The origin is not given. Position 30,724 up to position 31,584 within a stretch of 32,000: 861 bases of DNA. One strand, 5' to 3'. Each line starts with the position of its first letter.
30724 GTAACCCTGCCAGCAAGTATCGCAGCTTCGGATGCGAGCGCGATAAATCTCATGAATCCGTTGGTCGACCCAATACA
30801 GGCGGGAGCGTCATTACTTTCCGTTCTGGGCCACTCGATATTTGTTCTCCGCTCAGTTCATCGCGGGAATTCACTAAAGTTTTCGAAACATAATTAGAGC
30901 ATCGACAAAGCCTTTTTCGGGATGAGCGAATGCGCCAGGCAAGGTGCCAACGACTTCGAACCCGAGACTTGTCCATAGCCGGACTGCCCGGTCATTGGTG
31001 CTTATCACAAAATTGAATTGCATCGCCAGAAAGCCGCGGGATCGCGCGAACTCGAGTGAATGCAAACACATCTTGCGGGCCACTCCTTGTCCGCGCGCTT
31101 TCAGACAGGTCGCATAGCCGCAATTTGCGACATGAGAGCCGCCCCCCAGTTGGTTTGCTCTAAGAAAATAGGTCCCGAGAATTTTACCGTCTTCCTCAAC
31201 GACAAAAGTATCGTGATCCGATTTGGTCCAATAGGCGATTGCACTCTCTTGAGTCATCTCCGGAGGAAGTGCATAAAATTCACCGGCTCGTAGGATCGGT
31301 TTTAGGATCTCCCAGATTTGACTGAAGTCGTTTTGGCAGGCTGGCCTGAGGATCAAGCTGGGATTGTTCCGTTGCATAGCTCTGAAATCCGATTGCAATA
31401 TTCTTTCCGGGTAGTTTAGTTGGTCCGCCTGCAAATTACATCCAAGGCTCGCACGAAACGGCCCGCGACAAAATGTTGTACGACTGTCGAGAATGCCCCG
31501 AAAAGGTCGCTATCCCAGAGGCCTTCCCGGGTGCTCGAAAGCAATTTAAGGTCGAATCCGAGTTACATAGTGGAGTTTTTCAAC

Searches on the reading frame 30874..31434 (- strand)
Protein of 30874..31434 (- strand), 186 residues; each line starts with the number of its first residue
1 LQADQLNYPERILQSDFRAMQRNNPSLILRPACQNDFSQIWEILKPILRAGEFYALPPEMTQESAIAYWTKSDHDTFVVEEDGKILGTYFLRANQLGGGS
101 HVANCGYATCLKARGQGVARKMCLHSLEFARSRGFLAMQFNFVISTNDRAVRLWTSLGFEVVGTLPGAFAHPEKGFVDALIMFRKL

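Call 21: search_protein_families(library=pfam, proteins=[window:30874-31434:-], max_evalue=0.01)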
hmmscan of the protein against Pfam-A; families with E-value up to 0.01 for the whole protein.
window:30874-31434:- (186 aa): 5 families
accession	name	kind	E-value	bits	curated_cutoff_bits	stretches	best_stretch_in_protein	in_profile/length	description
PF00583.31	Acetyltransf_1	-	1.7e-12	48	20.7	1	48-159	8-116/116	Acetyltransferase (GNAT) family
PF13508.13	Acetyltransf_7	-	1.6e-07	32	27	1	73-161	2-84/84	Acetyltransferase (GNAT) domain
PF13302.13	Acetyltransf_3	-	8.3e-07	30.2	25.4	1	27-160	2-138/138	Acetyltransferase (GNAT) domain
PF13420.13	Acetyltransf_4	-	7.5e-05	23.2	24.3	1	31-168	3-143/155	Acetyltransferase (GNAT) domain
PF13673.13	Acetyltransf_10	-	0.00038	20.9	23.6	1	61-163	18-111/128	Acetyltransferase (GNAT) domain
